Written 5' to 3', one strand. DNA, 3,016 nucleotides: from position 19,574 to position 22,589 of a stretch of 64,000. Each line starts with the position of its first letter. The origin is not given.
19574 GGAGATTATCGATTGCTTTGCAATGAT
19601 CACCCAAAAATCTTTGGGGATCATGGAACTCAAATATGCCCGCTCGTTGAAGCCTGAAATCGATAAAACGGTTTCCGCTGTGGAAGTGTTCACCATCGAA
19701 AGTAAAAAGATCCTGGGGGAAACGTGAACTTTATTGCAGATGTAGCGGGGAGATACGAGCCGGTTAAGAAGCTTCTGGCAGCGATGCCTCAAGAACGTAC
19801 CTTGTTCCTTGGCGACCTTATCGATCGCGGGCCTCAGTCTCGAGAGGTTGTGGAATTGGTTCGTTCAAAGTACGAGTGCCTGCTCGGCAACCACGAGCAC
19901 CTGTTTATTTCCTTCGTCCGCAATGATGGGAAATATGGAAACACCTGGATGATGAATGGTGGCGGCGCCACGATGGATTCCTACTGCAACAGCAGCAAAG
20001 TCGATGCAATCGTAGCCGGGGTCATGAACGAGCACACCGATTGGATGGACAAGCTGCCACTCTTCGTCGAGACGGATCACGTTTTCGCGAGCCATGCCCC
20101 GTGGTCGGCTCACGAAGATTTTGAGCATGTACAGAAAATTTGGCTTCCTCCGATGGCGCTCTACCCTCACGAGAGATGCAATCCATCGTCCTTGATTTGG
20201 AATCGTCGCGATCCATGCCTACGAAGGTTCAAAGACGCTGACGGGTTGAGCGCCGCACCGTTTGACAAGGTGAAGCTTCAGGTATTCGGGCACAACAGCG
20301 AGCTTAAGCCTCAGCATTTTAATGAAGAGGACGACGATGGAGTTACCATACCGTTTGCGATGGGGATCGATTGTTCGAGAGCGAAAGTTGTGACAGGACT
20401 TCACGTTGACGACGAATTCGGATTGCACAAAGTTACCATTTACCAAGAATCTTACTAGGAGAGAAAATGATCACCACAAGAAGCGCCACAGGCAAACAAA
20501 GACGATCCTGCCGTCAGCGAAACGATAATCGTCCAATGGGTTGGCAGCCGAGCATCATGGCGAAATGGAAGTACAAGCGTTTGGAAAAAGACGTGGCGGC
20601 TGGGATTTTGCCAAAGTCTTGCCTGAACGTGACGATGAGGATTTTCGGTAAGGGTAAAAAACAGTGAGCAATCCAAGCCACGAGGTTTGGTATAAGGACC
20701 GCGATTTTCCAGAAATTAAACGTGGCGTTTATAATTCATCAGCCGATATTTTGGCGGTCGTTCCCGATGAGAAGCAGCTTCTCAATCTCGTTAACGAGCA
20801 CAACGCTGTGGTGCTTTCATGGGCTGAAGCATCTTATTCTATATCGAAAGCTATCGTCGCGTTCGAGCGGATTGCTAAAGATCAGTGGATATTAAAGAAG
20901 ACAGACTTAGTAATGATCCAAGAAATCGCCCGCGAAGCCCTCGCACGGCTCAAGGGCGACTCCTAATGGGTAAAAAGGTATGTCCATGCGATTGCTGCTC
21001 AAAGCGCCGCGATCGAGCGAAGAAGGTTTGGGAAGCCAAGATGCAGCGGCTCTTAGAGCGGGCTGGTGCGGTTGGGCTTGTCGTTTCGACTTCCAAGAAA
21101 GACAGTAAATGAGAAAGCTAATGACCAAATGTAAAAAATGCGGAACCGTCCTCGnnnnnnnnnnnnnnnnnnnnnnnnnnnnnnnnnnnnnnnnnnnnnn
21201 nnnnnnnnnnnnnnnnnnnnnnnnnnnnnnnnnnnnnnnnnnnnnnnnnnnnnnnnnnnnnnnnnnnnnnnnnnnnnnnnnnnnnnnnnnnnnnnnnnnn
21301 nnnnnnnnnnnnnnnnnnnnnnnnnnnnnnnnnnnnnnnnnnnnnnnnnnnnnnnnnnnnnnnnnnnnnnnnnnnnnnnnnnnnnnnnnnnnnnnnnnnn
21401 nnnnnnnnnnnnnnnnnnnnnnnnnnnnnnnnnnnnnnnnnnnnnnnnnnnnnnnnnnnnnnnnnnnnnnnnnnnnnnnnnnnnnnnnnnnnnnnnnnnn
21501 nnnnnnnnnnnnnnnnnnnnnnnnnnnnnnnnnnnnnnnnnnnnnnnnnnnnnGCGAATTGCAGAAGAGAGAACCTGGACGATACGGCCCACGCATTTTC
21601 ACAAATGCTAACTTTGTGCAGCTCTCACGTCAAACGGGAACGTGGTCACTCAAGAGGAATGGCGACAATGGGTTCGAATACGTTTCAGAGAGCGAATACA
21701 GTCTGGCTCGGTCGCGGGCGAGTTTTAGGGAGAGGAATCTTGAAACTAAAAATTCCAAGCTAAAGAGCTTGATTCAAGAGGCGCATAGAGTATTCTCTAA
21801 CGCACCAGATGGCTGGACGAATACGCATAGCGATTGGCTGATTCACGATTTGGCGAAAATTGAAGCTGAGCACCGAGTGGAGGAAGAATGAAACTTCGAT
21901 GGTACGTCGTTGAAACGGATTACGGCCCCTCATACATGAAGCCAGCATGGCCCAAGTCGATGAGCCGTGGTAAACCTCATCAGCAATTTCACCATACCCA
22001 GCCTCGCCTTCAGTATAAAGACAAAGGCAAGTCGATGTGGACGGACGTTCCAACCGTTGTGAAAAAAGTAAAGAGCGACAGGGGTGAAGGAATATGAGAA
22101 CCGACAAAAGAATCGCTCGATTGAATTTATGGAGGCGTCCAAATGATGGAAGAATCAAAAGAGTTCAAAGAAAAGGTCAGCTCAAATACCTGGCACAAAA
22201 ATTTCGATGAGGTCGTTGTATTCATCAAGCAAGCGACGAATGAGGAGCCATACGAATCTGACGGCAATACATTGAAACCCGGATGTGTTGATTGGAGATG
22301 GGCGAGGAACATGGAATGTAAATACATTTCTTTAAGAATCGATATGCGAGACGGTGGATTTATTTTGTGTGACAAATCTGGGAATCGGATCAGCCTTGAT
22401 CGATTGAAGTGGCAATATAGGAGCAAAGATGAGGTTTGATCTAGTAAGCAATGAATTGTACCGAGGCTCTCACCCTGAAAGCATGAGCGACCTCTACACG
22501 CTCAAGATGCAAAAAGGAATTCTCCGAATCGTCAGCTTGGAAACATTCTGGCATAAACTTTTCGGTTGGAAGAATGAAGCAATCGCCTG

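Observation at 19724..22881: Pair of protein phosphatases of different classes (PPP Ser/Thr + CX5R Tyr/dual-specificity) in the early region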

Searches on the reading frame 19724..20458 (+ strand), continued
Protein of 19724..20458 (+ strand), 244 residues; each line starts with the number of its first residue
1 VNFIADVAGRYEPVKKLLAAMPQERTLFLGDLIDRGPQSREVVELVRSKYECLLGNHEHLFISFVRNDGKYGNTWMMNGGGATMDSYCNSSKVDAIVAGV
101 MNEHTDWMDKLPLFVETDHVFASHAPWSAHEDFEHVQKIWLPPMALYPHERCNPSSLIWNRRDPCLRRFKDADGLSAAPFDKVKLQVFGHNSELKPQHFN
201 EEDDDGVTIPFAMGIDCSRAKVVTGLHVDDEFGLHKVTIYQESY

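Call 65: search_dna_similar(query=window:19724-20458:+, collection=phages, mode=protein, max_rows=60, rows=spread, max_evalue=0.00001)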
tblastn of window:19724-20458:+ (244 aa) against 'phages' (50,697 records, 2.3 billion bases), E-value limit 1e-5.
Records with a match: 83; places in all: 83; records where one place covers at least 80% of the query: 30.
Best place of each record, by identity: <60% 83.
By first word of the organism name: Caulobacter 26; Escherichia 12; Enterobacteria 9; Sinorhizobium 7; Stx2-converting 6; Rhizobium 6; Vibrio 4; Bacillus 3; Listeria 3; Stx2c-converting 2; and 5 more.
By host as written in the record: - 11; Escherichia coli 10; Caulobacter vibrioides CB15 9; Sinorhizobium meliloti 7; Caulobacter vibrioides 6; Caulobacter crescentus NA1000 6; Caulobacter crescentus 4; Bacillus subtilis W-23-S(r); Bacillus licheniformis ATCC 9945a 2; and 22 more.
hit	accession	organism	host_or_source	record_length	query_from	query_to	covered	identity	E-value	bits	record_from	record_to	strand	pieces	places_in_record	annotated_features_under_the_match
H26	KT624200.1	Bacillus phage SP-15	Bacillus subtilis W-23-S(r); Bacillus ...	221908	4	237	96%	25.9%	9e-6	52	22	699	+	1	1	putative metallophosphoesterase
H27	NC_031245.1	Bacillus phage SP-15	Bacillus subtilis W-23-S(r); Bacillus ...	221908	4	237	96%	25.9%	9e-6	52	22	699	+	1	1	NinI-like serine-threonine phosphatase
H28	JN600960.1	Enterobacteria phage IME10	Escherichia coli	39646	4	199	80%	26.7%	4e-6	53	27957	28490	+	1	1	none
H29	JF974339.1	Enterobacteria phage IME10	Escherichia coli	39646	4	199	80%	26.7%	4e-6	53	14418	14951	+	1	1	regulatory protein Q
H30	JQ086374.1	Escherichia phage HK544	Escherichia coli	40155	4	199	80%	26.7%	4e-6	53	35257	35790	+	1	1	NinI protein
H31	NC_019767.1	Escherichia phage HK544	Escherichia coli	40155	4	199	80%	26.7%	4e-6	53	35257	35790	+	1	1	serine/threonine protein phosphatase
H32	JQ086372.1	Escherichia phage HK446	Escherichia coli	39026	4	199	80%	26.7%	4e-6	53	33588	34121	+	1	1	NinI protein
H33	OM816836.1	Klebsiella phage vB_KpnP_BUCT711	Klebsiella pneumoniae BUCT711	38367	6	196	78%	27.3%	3e-7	56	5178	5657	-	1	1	metallophosphoesterase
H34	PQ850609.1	Escherichia phage Huey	Escherichia coli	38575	4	199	80%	26.2%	9e-6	52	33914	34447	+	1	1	NinI-like serine-threonine phosphatase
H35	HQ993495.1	Escherichia phage phiEC2455stx2c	Escherichia coli O157:H- EC2455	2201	4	199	80%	25.5%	4e-6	53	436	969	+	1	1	ninI: NinI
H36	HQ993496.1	Escherichia phage phi313/99stx2c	Escherichia coli O157:H7 313/99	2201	4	199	80%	25.5%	4e-6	53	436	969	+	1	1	ninI: NinI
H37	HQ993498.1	Escherichia phage phi326/03stx2c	Escherichia coli O157:H7 326/03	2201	4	199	80%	25.5%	4e-6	53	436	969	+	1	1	ninI: NinI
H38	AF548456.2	Enterobacteria phage LC159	Escherichia coli O157:H7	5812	4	199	80%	25.5%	5e-6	53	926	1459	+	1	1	unknown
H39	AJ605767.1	Enterobacteria phage 2851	Escherichia coli O157:H7, strain CB2851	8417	4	199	80%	25.5%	5e-6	53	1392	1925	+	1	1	hypothetical protein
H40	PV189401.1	Escherichia phage vB_EcoS_phi330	Escherichia coli K514 (EHEC)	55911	4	199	80%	25.5%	5e-6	53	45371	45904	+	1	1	hypothetical protein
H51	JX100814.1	Caulobacter phage CcrRogue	Caulobacter vibrioides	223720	5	122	48%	38.5%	1e-12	73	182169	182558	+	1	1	putative Ser/Thr protein phosphatase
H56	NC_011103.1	Rhizobium phage 16-3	-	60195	4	125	50%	35.6%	3e-14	77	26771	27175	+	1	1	16-3p047: NinI-like serine-threonine phosphatase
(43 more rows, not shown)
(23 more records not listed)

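Call 66: get_annotated_region(hit=H56, flank=400)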
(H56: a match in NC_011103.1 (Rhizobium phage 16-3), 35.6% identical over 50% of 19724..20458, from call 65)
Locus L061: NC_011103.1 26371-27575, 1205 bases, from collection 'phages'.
description: Rhizobium phage 16-3, complete genome.
organism: Rhizobium phage 16-3 (NCBI taxid 10704)
taxonomy: Viruses; Duplodnaviria; Heunggongvirae; Uroviricota; Caudoviricetes
host: -; source: -; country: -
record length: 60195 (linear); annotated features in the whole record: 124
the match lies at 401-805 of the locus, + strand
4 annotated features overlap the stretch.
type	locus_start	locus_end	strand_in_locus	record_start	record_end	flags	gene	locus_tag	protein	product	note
CDS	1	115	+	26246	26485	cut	16-3p045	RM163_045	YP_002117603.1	p045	-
CDS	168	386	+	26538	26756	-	16-3p046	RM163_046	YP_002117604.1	DUF2829 domain-containing protein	-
CDS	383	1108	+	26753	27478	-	16-3p047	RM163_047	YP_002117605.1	NinI-like serine-threonine phosphatase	similar to putative serine-threonine protein phosphatase from Sinorhizobium meliloti pSymB megaplasmid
CDS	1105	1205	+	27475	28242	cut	16-3p048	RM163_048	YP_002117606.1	deoxyribonucleoside 5' monophosphate phosphatase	similar to COG1896: predicted hydrolases of HD superfamily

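Call 67: get_annotated_region(hit=H51, flank=400)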
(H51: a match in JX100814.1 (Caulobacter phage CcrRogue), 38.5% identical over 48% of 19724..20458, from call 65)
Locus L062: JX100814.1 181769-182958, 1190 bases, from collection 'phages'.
description: Caulobacter phage CcrRogue, complete genome.
organism: Caulobacter phage CcrRogue (NCBI taxid 2927986)
taxonomy: Viruses; Duplodnaviria; Heunggongvirae; Uroviricota; Caudoviricetes; Dolichocephalovirinae; Poindextervirus; Poindextervirus rogue
host: Caulobacter vibrioides; source: surface water; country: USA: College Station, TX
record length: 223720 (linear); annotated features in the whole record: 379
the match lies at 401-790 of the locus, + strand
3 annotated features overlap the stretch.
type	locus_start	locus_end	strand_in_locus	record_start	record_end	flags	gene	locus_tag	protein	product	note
CDS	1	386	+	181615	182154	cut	-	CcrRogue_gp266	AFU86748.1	putative pleckstrin domain protein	-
CDS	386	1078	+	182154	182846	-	-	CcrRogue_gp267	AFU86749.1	putative Ser/Thr protein phosphatase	-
CDS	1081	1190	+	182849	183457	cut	-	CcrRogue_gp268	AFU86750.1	hypothetical protein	-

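Call 74: search_protein_families(library=ncbifam, proteins=[window:19724-20458:+, L001:9566-10069:+], max_evalue=0.01)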
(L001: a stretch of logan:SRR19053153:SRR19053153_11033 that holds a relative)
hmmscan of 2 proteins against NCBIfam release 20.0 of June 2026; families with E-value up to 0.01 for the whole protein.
window:19724-20458:+ (244 aa): 6 families
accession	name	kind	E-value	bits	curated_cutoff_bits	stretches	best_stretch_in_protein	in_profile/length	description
NF001204.0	PRK00166.1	equivalog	4.2e-10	39.4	176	1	3-126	5-122/276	symmetrical bis(5'-nucleosyl)-tetraphosphatase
NF008516.0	PRK11439.1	equivalog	4e-08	33.5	326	1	22-98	43-118/218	protein-serine/threonine phosphatase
NF007425.0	PRK09968.1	equivalog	1.2e-05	25.1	332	1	6-96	22-114/218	protein-serine/threonine phosphatase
TIGR04075.1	bacter_Pnkp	equivalog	2.2e-05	22.8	750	1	19-63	217-267/851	polynucleotide kinase-phosphatase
TIGR00668.1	apaH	equivalog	7.1e-05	22.4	222.85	1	3-64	5-73/279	bis(5'-nucleosyl)-tetraphosphatase (symmetrical) ApaH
NF010148.0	PRK13625.1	equivalog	0.0021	17.6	340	1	19-51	32-65/245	bis(5'-nucleosyl)-tetraphosphatase PrpE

L001:9566-10069:+ (167 aa): 1 family
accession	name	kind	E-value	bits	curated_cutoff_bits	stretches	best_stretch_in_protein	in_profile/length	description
NF047884.1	UdeprDiPSep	equivalog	0.0036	17.2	250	1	94-154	117-177/188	undecaprenyl-diphosphatase SepP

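Call 75: search_protein_families(library=pfam, proteins=[L001:9566-10069:+], max_evalue=0.001)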
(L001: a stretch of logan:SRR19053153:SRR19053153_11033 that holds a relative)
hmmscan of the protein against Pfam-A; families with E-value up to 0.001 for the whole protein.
L001:9566-10069:+ (167 aa): 1 family
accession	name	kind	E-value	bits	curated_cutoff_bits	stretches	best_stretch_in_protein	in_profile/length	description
PF01569.27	PAP2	-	1.1e-13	51.5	27.2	1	65-163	4-124/130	PAP2 superfamily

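Call 77: fold_search(model_id=the predicted structure, library=pdb)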
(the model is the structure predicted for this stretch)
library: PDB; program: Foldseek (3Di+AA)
matches with E <= 10: 357; with E <= 0.001: 154
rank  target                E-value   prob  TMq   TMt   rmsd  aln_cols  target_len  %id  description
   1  1g5b_B                2.1e-12  1.00  0.55  0.60   9.7       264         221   20  BACTERIOPHAGE LAMBDA SER/THR PROTEIN PHOSPHATASE (released 2001-03-07)
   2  1g5b_A                1.8e-11  1.00  0.53  0.59   9.9       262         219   20  BACTERIOPHAGE LAMBDA SER/THR PROTEIN PHOSPHATASE (released 2001-03-07)
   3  6czo_A                1.6e-10  1.00  0.56  0.48   9.2       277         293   18  The KNL1-PP1 Holoenzyme (released 2019-01-23)
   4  5zqv_A                4.5e-10  1.00  0.57  0.48   9.0       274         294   18  Crystal Structure of Protein Phosphate 1 complexed with PP1 binding domain of GM (released 2019-03-13)
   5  2qjc                  4.8e-10  1.00  0.55  0.60   9.0       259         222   15  Crystal structure of a putative diadenosine tetraphosphatase (released 2007-07-24)
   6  6ghm_B                8.5e-10  1.00  0.59  0.50   8.8       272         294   18  Structure of PP1 alpha phosphatase bound to ASPP2 (released 2019-02-27)
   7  5jpe_A                8.5e-10  1.00  0.59  0.48   8.6       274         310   18  Yeast-specific serine/threonine protein phosphatase (PPZ1) of Candida albicans (released 2016-08-31)
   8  6dcx_B                1.1e-09  1.00  0.60  0.49   8.7       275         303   18  iASPP-PP-1c structure and targeting of p53 (released 2019-05-15)
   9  3v4y_C                1.4e-09  1.00  0.61  0.52   8.4       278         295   17  Crystal Structure of the first Nuclear PP1 holoenzyme (released 2012-10-31)
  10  7tvf_C                1.5e-09  1.00  0.60  0.50   8.7       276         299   17  Crystal structure of the SHOC2-MRAS-PP1CA (SMP) complex to a resolution of 2.17 Angstrom (released 2022-05-04)
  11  4mp0_C                1.5e-09  1.00  0.58  0.49   8.9       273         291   18  Structure of a second nuclear PP1 Holoenzyme, crystal form 2 (released 2014-03-26)
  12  6ghm_A                1.7e-09  1.00  0.57  0.48   9.0       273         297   18  Structure of PP1 alpha phosphatase bound to ASPP2 (released 2019-02-27)
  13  4xpn_A                1.9e-09  1.00  0.61  0.51   8.4       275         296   17  Crystal Structure of Protein Phosphate 1 complexed with PP1 binding domain of GADD34 (released 2015-07-01)
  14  5b8i_A                1.9e-09  1.00  0.57  0.41   8.8       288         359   17  Crystal structure of Calcineurin A and Calcineurin B in complex with FKBP12 and FK506 from Coccidioides immitis RS (released 2015-05-20)
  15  6zeh_A                2.1e-09  1.00  0.61  0.50   8.6       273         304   17  Structure of PP1-spectrin alpha II chimera [PP1(7-304) + linker (G/S)x9 + spectrin alpha II (1025-1039)] bound to Phac (released 2020-09-30)
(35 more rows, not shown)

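Call 92: search_protein_families(library=padloc, proteins=[window:19724-20458:+], max_evalue=0.01)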
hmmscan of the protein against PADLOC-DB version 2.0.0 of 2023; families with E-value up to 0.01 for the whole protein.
window:19724-20458:+ (244 aa): 0 families

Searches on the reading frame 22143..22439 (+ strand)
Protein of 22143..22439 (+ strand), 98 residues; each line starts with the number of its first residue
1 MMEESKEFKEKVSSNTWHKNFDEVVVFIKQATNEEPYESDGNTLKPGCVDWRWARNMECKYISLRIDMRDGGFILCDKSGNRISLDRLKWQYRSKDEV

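Call 3: search_protein_families(library=pfam, proteins=[window:22143-22439:+], max_evalue=0.01)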
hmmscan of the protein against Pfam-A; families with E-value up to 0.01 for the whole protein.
window:22143-22439:+ (98 aa): 0 families

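Call 4: search_protein_families(library=phrogs, proteins=[window:22143-22439:+], max_evalue=0.01)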
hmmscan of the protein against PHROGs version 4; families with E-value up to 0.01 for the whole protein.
window:22143-22439:+ (98 aa): 1 family
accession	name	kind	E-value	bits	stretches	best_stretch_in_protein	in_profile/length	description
phrog_9782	-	unknown function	3.4e-06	28.2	1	50-92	63-105/106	-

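Call 92: search_protein_families(library=padloc, proteins=[window:22143-22439:+], max_evalue=0.01)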
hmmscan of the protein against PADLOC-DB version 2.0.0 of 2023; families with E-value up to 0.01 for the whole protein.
window:22143-22439:+ (98 aa): 0 families
